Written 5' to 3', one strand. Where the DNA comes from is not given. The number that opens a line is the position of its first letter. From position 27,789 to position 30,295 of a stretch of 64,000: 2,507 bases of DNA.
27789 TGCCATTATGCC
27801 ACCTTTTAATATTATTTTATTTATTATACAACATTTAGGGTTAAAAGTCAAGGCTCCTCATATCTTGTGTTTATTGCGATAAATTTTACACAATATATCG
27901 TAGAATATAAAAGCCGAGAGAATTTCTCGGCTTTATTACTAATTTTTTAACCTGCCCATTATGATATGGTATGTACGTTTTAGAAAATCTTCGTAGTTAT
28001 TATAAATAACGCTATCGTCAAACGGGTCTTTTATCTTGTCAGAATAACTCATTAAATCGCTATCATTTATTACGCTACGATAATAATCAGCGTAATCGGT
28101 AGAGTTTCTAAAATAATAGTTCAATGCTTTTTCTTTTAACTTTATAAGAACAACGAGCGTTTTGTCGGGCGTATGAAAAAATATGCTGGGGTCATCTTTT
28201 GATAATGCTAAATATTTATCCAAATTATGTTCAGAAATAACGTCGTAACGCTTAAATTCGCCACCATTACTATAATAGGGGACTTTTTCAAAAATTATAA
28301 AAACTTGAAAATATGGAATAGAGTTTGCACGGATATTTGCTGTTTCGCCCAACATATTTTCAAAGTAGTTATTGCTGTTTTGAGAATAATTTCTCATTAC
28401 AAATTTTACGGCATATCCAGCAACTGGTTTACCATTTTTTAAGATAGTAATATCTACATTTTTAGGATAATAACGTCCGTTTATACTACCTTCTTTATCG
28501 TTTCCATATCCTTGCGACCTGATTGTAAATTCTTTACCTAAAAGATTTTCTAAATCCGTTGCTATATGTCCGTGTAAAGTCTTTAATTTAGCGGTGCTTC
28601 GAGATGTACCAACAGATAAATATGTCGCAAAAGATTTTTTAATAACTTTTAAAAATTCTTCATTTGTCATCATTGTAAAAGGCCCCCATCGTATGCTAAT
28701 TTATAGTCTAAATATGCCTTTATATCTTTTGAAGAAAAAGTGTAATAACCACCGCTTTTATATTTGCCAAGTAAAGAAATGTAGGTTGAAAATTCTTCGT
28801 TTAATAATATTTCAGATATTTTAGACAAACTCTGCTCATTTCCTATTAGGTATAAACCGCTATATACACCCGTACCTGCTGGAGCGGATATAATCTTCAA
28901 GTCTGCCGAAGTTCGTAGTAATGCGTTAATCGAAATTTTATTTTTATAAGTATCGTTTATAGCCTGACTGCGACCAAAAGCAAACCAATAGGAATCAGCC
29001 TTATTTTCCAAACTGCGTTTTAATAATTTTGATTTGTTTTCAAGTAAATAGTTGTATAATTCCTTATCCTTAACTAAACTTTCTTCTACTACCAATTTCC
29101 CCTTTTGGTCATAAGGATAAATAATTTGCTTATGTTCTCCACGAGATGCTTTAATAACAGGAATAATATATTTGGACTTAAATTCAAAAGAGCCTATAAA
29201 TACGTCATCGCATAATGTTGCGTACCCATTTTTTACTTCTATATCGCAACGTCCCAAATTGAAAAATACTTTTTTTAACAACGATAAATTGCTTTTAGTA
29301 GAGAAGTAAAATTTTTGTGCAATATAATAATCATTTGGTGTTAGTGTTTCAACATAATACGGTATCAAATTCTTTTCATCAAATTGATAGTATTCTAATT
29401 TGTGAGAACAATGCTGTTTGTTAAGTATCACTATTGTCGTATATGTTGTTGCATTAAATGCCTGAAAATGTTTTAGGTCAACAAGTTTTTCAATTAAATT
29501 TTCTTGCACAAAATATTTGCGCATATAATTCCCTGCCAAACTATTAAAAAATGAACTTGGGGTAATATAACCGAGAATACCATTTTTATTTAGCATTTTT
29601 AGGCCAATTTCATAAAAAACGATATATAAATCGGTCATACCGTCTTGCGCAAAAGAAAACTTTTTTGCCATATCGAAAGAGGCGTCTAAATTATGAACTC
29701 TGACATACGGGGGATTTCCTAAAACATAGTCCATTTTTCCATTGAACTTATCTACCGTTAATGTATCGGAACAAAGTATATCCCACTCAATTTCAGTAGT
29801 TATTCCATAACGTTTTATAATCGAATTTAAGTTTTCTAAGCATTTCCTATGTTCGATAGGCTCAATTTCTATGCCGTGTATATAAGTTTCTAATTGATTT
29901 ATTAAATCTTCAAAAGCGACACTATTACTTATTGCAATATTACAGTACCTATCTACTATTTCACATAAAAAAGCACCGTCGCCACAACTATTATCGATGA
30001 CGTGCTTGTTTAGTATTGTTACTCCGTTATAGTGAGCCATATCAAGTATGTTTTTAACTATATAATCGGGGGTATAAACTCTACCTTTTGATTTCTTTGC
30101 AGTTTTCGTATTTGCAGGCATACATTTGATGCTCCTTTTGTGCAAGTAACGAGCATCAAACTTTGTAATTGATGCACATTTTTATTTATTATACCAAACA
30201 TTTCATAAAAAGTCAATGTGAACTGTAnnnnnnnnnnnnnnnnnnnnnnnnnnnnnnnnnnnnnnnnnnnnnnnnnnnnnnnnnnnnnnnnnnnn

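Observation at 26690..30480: AT-rich ~3.8 kb defence-type islet at tRNA-Leu: coupled MTase-nuclease pair, an independently transcribed DUF3644/HEPN-like gene and a broken TIR gene, with no recombinase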

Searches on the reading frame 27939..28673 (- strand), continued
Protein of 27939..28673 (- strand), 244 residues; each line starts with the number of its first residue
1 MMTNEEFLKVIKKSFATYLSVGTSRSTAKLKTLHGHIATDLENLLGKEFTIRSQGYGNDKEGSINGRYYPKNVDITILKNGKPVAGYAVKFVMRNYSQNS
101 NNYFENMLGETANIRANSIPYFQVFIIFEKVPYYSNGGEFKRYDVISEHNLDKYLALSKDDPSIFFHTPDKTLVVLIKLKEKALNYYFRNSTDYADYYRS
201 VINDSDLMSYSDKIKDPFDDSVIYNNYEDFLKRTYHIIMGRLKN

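Call 52: search_protein_families(library=padloc, proteins=[L021:4035-5021:+, L021:4999-5931:+, L020:8890-10665:+, L020:10936-11307:-, L023:2285-2908:-, L023:3265-5055:+, L039:9322-9828:+, L039:9828-10370:+, L054:8792-9373:+, L077:8800-9840:+], max_evalue=0.001)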
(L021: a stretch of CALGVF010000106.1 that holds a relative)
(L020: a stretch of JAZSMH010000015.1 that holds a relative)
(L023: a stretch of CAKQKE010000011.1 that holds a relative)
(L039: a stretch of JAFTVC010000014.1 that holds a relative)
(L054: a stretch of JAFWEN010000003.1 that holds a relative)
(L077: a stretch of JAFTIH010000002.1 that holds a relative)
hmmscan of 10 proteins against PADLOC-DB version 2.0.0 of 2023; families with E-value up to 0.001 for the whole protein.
L021:4035-5021:+ (328 aa): 28 families (the best 25 are shown)
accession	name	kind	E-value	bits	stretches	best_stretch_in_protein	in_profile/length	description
PDLC00802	Cyclase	-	4.4e-122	405.4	1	1-328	1-332/332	oligonucleotide-cyclase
PDLC00823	Cyclase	-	1.4e-44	150.9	1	1-327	1-284/285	oligonucleotide-cyclase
PDLC00809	Cyclase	-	2.7e-29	100.7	1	4-326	3-294/295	oligonucleotide-cyclase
PDLC00786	Cyclase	-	2.8e-29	100.5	2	132-325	102-292/293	oligonucleotide-cyclase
PDLC00776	Cyclase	-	3.2e-24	83.8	1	133-327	92-286/287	oligonucleotide-cyclase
PDLC00820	Cyclase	-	2.7e-23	80.7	1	118-326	91-277/324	oligonucleotide-cyclase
PDLC00796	Cyclase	-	9.6e-22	75.9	1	121-327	90-287/432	oligonucleotide-cyclase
PDLC00818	Cyclase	-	3.6e-21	74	1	155-326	132-294/322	oligonucleotide-cyclase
PDLC00814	Cyclase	-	1.6e-20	71.6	1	124-327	94-293/295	oligonucleotide-cyclase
PDLC00769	Cyclase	-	2.8e-17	61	1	25-289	15-243/261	oligonucleotide-cyclase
PDLC00805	Cyclase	-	3.4e-16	57.6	1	153-324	142-313/314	oligonucleotide-cyclase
PDLC00822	Cyclase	-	4.3e-16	57.2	1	176-327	190-345/375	oligonucleotide-cyclase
PDLC00808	Cyclase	-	9.9e-16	55.9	1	136-258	111-238/325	oligonucleotide-cyclase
PDLC00773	Cyclase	-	1.4e-14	52.5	1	138-326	106-296/334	oligonucleotide-cyclase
PDLC00792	Cyclase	-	6.5e-14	49.9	1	5-249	3-215/236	oligonucleotide-cyclase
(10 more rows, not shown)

L021:4999-5931:+ (310 aa): 9 families
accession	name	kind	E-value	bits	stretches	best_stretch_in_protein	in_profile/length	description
PDLC00715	Effector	-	1.2e-35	121.2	1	12-304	3-312/315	4TM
PDLC00721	Effector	-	9.4e-35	118.1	1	11-307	3-302/305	4TM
PDLC00716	Effector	-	3.4e-27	94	1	11-304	2-299/302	4TM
PDLC00723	Effector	-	2.8e-24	84.2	1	6-289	1-289/302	4TM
PDLC00725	Effector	-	9.8e-23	78.9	1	10-293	3-284/293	4TM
PDLC00718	Effector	-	1.6e-18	65.1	1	12-290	3-283/291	4TM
PDLC00717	Effector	-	2.4e-18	64.4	1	13-288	4-291/306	4TM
PDLC00722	Effector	-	8.6e-18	62.3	1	11-305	13-307/310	4TM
PDLC00720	Effector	-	2e-17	61.3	1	10-283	15-296/322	4TM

L020:8890-10665:+ (591 aa): 0 families

L020:10936-11307:- (123 aa): 0 families

L023:2285-2908:- (207 aa): 0 families

L023:3265-5055:+ (596 aa): 0 families

L039:9322-9828:+ (168 aa): 8 families
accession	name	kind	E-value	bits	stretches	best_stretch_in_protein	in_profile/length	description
PDLC04141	capP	-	3.5e-23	80.4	1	3-163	7-152/242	capP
PDLC03949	RmrA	-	3.9e-07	27.3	1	61-164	178-265/363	-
PDLC03945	RmrA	-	2e-06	25.2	1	61-162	197-291/394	-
PDLC04776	PDC-M69B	-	3e-06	25.1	1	58-160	67-170/272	-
PDLC03944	RmrA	-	9.1e-06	23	1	51-122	178-245/384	-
PDLC03954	RmrA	-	8.8e-05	19.6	1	61-128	196-261/380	-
PDLC03947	RmrA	-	0.00023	18.1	1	61-128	196-261/383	-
PDLC03953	RmrA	-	0.00038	17.8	1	69-130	205-254/373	-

L039:9828-10370:+ (180 aa): 0 families

L054:8792-9373:+ (193 aa): 0 families

L077:8800-9840:+ (346 aa): 0 families

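Call 70: find_encoding_contigs(protein=P0028, flank=10000, max_places=4)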
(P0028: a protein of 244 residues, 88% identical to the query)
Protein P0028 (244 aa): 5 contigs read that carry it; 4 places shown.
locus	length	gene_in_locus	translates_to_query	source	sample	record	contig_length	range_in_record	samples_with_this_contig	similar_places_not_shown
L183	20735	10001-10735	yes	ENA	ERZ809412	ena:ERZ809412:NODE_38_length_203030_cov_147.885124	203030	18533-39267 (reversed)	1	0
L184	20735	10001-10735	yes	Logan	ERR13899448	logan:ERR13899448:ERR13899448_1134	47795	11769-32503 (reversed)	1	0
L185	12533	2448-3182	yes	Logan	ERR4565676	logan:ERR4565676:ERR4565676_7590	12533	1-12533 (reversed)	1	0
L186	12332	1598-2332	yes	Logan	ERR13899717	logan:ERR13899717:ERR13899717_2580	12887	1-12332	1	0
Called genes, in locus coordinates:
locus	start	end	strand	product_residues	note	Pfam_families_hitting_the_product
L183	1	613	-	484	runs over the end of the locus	PF08357:SEFIR, PF13676:TIR_2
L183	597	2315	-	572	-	PF01555:N6_N4_Mtase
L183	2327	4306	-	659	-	-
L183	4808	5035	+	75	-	-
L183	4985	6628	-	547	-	PF00239:Resolvase, PF07508:Recombinase, PF13408:Zn_ribbon_recom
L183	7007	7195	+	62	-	-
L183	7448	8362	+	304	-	PF14659:Phage_int_SAM_3, PF00589:Phage_integrase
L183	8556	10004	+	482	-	PF02384:N6_Mtase, PF07669:Eco57I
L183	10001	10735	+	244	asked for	-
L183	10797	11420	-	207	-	-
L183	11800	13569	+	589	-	PF19614:DUF6119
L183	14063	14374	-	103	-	-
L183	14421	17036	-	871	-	PF00009:GTP_EFTU (faint), PF01926:MMR_HSR1, PF02421:FeoB_N, PF17910:FeoB_Cyto (faint), PF07670:Gate, PF07664:FeoB_C, PF07670:Gate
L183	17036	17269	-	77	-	PF04023:FeoA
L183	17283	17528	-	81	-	PF04023:FeoA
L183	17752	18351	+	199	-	PF00440:TetR_N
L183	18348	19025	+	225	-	PF09365:DUF2461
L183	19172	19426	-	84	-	-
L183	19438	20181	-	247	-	PF12724:Flavodoxin_5, PF12838:Fer4_7 (faint), PF13484:Fer4_16 (faint), PF13187:Fer4_9, PF00037:Fer4 (weak), PF13237:Fer4_10 (weak)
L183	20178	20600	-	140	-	PF00293:NUDIX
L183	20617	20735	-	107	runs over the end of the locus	PF03992:ABM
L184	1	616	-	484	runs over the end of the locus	PF08357:SEFIR, PF13676:TIR_2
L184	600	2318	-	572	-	PF01555:N6_N4_Mtase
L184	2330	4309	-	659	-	-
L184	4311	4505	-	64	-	PF13560:HTH_31 (weak), PF12844:HTH_19 (weak), PF01381:HTH_3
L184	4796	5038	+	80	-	-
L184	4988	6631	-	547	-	PF00239:Resolvase, PF07508:Recombinase, PF13408:Zn_ribbon_recom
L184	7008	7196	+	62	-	-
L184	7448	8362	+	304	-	PF14659:Phage_int_SAM_3, PF00589:Phage_integrase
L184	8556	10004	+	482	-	PF02384:N6_Mtase, PF07669:Eco57I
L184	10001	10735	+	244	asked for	-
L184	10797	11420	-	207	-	-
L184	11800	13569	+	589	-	PF19614:DUF6119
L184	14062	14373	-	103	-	-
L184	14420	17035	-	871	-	PF00009:GTP_EFTU (faint), PF01926:MMR_HSR1, PF02421:FeoB_N, PF17910:FeoB_Cyto (faint), PF07670:Gate, PF07664:FeoB_C, PF07670:Gate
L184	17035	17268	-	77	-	PF04023:FeoA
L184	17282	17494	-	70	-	PF04023:FeoA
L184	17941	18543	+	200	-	PF00440:TetR_N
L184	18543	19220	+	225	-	PF09365:DUF2461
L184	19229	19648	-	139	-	PF00293:NUDIX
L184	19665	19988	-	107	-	PF03992:ABM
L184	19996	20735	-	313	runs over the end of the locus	PF13228:DUF4037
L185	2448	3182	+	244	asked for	-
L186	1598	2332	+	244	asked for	-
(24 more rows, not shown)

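Call 71: find_encoding_contigs(protein=P0007, flank=10000, max_places=3)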
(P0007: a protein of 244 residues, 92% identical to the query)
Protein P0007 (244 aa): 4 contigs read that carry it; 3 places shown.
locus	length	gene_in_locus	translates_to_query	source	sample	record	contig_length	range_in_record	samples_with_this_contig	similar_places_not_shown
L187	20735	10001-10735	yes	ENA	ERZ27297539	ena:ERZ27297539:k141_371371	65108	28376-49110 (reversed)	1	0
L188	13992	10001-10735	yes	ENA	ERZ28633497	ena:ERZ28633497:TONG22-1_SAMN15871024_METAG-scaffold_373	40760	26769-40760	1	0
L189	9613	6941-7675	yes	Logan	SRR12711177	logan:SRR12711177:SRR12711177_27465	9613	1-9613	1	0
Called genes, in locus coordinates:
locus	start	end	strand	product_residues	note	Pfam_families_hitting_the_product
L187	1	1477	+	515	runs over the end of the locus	PF02129:Peptidase_S15, PF08530:PepX_C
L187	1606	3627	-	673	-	PF01554:MatE, PF13189:Cytidylate_kin2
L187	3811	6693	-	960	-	PF12708:Pect-lyase_RHGA_epim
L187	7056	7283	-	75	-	-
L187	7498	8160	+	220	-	PF07722:Peptidase_C26, PF00117:GATase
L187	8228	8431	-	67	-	PF13560:HTH_31, PF12844:HTH_19, PF01381:HTH_3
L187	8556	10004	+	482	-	PF02384:N6_Mtase, PF07669:Eco57I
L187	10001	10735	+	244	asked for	-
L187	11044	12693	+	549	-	-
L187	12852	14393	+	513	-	-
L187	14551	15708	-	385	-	-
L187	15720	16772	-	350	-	PF01555:N6_N4_Mtase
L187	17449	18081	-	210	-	PF13707:RloB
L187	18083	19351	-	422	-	PF02463:SMC_N (faint), PF13175:AAA_15 (faint), PF13304:AAA_21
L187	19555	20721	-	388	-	PF00239:Resolvase, PF07508:Recombinase, PF13408:Zn_ribbon_recom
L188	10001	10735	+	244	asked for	-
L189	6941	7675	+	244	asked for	-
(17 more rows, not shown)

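Call 80: search_dna_similar(query=window:27942-28673:-, collection=plasmids, mode=protein, max_rows=12)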
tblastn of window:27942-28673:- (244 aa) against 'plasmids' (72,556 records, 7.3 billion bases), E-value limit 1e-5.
No match.

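Call 81: search_dna_similar(query=window:27942-28673:-, collection=phages, mode=protein, max_rows=12)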
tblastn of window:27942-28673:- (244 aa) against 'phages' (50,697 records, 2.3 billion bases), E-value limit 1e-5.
No match.

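Call 94: search_protein_families(library=pfam, proteins=[L183:7007-7195:+, L183:7448-8362:+, L183:10797-11420:-], max_evalue=0.01)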
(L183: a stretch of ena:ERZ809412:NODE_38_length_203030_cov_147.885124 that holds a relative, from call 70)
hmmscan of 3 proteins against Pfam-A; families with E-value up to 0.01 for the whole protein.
L183:7007-7195:+ (62 aa): 0 families

L183:7448-8362:+ (304 aa): 2 families
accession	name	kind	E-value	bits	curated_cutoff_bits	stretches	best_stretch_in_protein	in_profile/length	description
PF00589.27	Phage_integrase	-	1.9e-27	96.6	27.1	1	135-289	24-169/172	Phage integrase family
PF14659.12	Phage_int_SAM_3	-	1.6e-15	57.5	22.6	1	5-59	4-57/58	Phage integrase, N-terminal SAM-like domain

L183:10797-11420:- (207 aa): 1 family
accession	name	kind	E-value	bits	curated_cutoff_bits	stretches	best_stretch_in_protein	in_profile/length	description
PF13384.12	HTH_23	-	0.0035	17.6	24.6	1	170-191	15-36/50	Homeodomain-like domain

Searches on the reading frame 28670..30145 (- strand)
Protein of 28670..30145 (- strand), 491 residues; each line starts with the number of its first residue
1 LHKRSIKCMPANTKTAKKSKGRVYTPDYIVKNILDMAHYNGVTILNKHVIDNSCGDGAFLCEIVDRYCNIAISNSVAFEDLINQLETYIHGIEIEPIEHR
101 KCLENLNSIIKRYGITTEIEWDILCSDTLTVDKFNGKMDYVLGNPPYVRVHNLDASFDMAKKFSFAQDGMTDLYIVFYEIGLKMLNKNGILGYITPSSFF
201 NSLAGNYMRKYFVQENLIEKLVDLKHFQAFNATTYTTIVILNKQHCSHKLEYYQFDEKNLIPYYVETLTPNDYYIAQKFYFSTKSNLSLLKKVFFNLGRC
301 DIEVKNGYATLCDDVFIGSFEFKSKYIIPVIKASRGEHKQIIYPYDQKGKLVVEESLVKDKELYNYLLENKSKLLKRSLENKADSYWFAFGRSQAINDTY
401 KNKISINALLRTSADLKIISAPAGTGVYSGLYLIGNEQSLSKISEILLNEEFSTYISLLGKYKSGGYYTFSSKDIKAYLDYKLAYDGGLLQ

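Call 4: search_protein_families(library=pfam, proteins=[window:28670-30145:-], max_evalue=0.1)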
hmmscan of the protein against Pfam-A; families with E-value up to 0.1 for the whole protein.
window:28670-30145:- (491 aa): 3 families
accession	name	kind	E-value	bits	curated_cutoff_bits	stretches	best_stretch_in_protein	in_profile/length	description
PF07669.17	Eco57I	-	3.2e-25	89.6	25.3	1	120-230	69-171/171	Eco57I restriction-modification methylase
PF02384.22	N6_Mtase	-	2.7e-20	73.3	20.4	1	11-251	16-240/311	N-6 DNA Methylase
PF20473.4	MmeI_Mtase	-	0.0022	17.6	27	1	114-167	115-167/259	MmeI, DNA-methyltransferase domain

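Call 5: search_protein_families(library=padloc, proteins=[window:28670-30145:-], max_evalue=0.1)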
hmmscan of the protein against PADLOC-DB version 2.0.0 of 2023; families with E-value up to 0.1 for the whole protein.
window:28670-30145:- (491 aa): 54 families (the best 25 are shown)
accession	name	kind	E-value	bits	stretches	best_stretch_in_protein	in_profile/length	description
PDLC03315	MTase_II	-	3.1e-146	486.1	1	9-486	6-482/502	Type II methyltransferase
PDLC03335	MTase_II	-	1.9e-53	180.1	1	16-478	75-569/607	Type II methyltransferase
PDLC03313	MTase_II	-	2.6e-38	129.9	2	13-246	15-256/563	Type II methyltransferase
PDLC03604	REase_MTase_IIG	-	1.8e-33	113.7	3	118-317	519-729/1011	Type IIG restriction enzyme-methyltransferase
PDLC03338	MTase_II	-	1.6e-27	94.5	1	15-209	124-311/604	Type II methyltransferase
PDLC03267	MTase_II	-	1.3e-20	71.9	1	12-403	5-383/539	Type II methyltransferase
PDLC03282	MTase_II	-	2.3e-17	61.3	2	116-264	55-208/386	Type II methyltransferase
PDLC03348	MTase_II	-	6.8e-17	59.2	1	13-225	213-435/727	Type II methyltransferase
PDLC03612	REase_MTase_IIG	-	7.4e-17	58.8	1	119-261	788-932/1247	Type IIG restriction enzyme-methyltransferase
PDLC03719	oMTase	-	2.4e-16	57.7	1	13-254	18-224/387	orphan methyltransferase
PDLC03226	MTase_II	-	2.8e-16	57.3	1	12-247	8-238/579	Type II methyltransferase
PDLC03245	MTase_II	-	4.3e-16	56.6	1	16-245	23-269/577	Type II methyltransferase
PDLC03250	MTase_II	-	8.6e-16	55.8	1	69-243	274-448/775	Type II methyltransferase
PDLC04134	mad2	-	1.4e-15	55.1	1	14-255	264-459/492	mads_2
PDLC03630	REase_MTase_IIG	-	2.1e-15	53.7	2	134-247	602-732/1100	Type IIG restriction enzyme-methyltransferase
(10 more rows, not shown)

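Call 6: search_protein_families(library=ncbifam, proteins=[window:28670-30145:-], max_evalue=0.1)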
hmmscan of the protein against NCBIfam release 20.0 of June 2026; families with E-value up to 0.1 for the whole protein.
window:28670-30145:- (491 aa): 9 families
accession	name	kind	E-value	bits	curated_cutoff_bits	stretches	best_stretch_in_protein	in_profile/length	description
TIGR02987.1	met_A_Alw26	exception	3.4e-13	49.2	353.5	2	161-260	165-263/523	Alw26I/Eco31I/Esp3I family type II restriction adenine-specific DNA-methyltransferase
NF033452.1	BREX_1_MTaseX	exception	1.2e-10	39.9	500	1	137-258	507-631/1210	BREX-1 system adenine-specific DNA-methyltransferase PglX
NF033455.1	BREX_6_MTaseX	exception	1e-05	23.3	900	1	136-238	553-651/1319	BREX-6 system adenine-specific DNA-methyltransferase PglX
NF047738.1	antiphage_MADS2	equivalog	1.6e-05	23.4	720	1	14-67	304-353/654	methylation-associated defense system DNA methyltransferase MAD2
NF033451.1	BREX_2_MTaseX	equivalog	0.00039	18.3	400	0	136-239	357-465/1185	BREX-2 system adenine-specific DNA-methyltransferase PglX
NF040721.1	Trm14_Arch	equivalog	0.0084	15.3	280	1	46-149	192-302/370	tRNA (guanine(6)-N2)-methyltransferase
TIGR03534.1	RF_mod_PrmC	equivalog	0.0092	15.5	199.1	1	46-153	89-172/253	peptide chain release factor N(5)-glutamine methyltransferase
TIGR00537.1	hemK_rel_arch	hypoth_equivalog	0.079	12.7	87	0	110-159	57-104/179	HemK2/MTQ2 family protein methyltransferase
NF033454.1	BREX_5_MTaseX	exception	0.079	10.4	900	0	138-216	503-579/1404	BREX-5 system adenine-specific DNA-methyltransferase PglX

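Call 79: search_solved_structures(query=window:28673-30121:-, max_evalue=0.001)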
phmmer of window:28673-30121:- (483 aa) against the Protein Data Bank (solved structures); distinct sequences matched with E-value up to 0.001: 4.
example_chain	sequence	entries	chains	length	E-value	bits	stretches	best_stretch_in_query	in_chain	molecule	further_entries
8cxz_A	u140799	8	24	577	2.2e-14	56.4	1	8-227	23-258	Site-specific DNA-methyltransferase (adenine-specific)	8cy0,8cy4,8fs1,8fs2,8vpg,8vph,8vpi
7lni_A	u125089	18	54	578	2.2e-14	56.4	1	8-227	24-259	Site-specific DNA-methyltransferase (adenine-specific)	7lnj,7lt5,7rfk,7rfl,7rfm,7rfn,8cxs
7qw5_A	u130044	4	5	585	6e-14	55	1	3-246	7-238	Modification methylase BseCI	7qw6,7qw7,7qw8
7bst_D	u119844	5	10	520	2.5e-06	29.9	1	7-280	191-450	Type I restriction enzyme EcoR124II M protein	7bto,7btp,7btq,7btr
